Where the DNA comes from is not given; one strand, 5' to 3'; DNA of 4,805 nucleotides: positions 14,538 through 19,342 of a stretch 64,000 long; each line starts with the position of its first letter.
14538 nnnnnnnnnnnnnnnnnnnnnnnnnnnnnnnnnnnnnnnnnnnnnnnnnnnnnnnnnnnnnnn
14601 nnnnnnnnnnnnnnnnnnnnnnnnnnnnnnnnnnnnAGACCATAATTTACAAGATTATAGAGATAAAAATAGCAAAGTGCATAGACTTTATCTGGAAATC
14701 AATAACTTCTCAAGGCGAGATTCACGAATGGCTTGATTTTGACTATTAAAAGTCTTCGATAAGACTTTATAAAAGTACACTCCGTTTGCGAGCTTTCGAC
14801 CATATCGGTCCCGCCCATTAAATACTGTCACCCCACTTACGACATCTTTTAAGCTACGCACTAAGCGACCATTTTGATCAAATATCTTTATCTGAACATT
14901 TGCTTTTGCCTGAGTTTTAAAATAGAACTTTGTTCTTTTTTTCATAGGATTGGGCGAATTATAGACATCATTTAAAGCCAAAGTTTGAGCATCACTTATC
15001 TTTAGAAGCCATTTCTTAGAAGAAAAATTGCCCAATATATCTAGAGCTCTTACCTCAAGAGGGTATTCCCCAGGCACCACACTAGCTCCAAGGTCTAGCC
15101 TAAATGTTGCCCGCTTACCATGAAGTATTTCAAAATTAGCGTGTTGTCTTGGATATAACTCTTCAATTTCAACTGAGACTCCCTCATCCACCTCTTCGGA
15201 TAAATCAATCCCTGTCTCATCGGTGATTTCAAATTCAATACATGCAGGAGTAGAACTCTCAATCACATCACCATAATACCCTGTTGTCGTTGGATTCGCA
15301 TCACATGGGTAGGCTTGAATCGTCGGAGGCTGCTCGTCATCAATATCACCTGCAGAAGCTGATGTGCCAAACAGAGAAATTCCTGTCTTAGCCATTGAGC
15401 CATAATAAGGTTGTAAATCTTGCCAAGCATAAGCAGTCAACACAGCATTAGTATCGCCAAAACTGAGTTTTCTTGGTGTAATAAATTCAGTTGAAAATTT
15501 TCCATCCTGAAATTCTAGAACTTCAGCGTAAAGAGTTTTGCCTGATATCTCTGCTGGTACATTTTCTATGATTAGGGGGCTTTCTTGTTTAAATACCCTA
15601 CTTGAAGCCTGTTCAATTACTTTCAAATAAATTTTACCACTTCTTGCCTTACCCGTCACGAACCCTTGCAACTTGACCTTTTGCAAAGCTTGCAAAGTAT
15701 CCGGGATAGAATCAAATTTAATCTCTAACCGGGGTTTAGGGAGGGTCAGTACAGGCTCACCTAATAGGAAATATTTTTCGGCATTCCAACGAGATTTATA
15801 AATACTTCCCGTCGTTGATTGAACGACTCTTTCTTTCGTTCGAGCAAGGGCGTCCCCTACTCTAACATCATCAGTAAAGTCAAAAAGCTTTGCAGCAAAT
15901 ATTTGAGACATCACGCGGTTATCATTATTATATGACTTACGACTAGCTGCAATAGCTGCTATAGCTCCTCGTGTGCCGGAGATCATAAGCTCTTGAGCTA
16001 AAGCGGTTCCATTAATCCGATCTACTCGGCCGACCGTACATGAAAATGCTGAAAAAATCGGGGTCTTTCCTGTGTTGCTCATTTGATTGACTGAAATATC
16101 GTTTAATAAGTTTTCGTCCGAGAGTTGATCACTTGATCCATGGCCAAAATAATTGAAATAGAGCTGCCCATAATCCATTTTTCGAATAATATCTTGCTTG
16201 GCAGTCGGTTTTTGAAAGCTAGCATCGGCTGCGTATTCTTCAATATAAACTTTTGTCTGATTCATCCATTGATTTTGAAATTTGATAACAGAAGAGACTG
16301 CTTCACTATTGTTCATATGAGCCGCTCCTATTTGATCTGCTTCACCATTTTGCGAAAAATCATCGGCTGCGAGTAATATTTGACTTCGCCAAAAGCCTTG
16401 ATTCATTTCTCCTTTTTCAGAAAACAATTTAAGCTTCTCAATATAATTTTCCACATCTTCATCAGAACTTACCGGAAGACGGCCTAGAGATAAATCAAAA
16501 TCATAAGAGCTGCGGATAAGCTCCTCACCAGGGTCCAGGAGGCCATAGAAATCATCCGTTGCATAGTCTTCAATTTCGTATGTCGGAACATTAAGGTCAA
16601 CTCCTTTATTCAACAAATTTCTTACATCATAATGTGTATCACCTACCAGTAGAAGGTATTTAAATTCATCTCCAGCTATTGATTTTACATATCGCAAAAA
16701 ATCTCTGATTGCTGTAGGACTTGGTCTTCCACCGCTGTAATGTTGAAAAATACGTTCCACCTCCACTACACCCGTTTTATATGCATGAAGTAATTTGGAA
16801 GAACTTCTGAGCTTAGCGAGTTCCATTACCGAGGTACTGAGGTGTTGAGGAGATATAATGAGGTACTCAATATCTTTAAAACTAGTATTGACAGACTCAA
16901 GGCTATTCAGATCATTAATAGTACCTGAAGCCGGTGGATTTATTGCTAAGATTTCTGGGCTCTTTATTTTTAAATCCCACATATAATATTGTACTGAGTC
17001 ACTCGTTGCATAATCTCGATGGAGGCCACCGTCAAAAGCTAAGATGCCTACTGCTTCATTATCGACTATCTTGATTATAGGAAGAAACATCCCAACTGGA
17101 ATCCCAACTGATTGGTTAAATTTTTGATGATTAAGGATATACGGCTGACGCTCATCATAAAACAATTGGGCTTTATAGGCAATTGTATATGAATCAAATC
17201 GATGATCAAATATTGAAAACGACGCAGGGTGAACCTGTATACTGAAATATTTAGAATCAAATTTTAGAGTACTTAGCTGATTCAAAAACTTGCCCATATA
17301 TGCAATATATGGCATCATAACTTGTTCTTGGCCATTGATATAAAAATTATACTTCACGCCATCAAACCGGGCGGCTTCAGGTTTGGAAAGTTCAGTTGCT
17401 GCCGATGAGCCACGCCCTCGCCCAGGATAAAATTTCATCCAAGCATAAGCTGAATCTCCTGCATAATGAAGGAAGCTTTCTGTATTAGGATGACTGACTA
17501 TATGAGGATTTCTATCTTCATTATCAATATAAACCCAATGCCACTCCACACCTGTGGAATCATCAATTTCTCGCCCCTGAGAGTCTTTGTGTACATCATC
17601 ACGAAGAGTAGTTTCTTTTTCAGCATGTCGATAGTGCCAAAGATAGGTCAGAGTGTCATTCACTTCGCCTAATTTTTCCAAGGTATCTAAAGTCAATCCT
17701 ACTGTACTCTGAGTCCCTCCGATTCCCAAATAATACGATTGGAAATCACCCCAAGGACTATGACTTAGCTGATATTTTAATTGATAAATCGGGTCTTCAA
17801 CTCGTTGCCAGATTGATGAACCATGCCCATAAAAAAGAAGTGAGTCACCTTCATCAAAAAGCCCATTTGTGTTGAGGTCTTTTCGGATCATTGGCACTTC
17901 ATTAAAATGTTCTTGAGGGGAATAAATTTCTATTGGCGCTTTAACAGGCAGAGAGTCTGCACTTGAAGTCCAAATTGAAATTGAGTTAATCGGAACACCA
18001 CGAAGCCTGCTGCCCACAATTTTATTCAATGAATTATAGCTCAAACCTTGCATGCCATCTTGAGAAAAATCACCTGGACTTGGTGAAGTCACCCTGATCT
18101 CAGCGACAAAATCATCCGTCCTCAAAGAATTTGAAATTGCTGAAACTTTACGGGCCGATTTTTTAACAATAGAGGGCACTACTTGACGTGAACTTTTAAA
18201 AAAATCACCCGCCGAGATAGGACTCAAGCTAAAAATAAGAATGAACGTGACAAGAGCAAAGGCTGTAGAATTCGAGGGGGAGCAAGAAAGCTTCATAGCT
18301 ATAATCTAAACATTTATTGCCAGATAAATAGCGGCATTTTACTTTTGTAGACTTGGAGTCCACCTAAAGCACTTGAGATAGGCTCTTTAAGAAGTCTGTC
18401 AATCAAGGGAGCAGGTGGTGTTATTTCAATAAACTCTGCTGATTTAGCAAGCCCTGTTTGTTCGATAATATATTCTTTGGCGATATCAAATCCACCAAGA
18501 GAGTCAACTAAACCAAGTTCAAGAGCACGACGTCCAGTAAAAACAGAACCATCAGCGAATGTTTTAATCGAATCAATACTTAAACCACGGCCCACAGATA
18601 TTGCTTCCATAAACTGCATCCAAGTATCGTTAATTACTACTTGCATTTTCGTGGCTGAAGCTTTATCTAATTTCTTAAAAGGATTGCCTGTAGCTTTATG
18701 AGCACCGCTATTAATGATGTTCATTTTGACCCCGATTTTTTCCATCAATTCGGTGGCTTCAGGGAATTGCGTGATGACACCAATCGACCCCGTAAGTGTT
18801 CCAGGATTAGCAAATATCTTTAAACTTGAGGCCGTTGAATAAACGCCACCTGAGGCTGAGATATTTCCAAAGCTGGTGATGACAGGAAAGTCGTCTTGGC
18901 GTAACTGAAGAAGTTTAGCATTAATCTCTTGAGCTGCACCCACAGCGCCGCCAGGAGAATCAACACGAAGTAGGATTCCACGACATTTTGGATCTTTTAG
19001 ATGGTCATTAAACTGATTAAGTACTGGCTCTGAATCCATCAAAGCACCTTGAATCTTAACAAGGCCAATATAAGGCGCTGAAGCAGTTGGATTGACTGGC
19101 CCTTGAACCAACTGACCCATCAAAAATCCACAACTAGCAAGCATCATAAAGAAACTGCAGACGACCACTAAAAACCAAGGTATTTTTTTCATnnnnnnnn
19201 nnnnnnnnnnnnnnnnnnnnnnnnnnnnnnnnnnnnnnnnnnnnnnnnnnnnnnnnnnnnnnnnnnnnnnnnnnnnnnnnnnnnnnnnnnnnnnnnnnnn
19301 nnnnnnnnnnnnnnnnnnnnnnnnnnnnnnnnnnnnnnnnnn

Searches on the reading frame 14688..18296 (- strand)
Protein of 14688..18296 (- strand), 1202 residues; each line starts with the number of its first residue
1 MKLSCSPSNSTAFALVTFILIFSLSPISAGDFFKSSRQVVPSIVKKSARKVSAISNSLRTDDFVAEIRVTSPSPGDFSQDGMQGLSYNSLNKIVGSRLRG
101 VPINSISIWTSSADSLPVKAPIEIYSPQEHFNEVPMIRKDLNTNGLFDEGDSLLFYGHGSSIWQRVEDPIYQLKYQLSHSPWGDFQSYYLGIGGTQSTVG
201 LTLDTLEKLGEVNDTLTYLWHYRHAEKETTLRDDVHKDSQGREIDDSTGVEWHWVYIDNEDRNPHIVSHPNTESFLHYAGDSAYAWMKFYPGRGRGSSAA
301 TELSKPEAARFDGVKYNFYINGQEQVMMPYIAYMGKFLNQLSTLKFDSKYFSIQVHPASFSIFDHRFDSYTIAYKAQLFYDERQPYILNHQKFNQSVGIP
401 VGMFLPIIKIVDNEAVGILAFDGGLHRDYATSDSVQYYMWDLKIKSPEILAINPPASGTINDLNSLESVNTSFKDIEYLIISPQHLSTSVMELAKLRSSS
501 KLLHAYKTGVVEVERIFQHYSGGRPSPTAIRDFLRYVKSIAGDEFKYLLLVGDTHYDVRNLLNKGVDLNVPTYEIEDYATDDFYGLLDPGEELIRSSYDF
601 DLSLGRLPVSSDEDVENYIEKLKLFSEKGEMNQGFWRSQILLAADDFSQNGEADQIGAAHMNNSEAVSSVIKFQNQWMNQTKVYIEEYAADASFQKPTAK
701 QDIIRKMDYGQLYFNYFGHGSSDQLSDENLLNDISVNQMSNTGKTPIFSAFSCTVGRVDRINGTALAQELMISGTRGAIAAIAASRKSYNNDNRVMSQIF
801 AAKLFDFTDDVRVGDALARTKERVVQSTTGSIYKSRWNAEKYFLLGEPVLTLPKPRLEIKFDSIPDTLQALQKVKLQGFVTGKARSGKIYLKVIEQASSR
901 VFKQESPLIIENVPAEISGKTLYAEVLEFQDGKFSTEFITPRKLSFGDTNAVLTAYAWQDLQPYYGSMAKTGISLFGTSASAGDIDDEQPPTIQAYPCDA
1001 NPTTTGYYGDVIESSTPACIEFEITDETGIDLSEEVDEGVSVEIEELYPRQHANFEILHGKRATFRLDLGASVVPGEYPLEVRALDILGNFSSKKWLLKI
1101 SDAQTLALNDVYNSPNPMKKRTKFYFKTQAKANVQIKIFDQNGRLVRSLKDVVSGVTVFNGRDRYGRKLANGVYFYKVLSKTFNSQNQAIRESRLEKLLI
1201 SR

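Call 99: search_protein_families(library=pfam, proteins=[window:14688-18296:-], max_evalue=0.00001)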
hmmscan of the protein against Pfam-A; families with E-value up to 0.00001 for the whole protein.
window:14688-18296:- (1202 aa): 1 family
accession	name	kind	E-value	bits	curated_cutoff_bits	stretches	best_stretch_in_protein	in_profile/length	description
PF01364.23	Peptidase_C25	-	4.2e-79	266.9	23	1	478-852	1-374/374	Peptidase family C25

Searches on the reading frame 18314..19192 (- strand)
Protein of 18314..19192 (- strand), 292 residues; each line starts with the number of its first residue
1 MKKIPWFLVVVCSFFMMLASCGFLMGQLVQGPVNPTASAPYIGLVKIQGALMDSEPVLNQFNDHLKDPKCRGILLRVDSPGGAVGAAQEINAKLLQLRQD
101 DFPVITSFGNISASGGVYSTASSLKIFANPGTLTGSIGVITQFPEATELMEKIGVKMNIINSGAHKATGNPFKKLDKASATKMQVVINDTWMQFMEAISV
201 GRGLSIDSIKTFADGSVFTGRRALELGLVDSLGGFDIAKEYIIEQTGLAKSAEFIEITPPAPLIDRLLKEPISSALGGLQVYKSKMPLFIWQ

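Call 99: search_protein_families(library=pfam, proteins=[window:18314-19192:-], max_evalue=0.00001)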
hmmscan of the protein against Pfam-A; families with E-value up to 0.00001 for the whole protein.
window:18314-19192:- (292 aa): 1 family
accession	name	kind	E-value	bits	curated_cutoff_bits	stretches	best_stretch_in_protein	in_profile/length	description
PF01343.23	Peptidase_S49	-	7.3e-39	133.6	24.9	1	97-241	2-146/154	Peptidase family S49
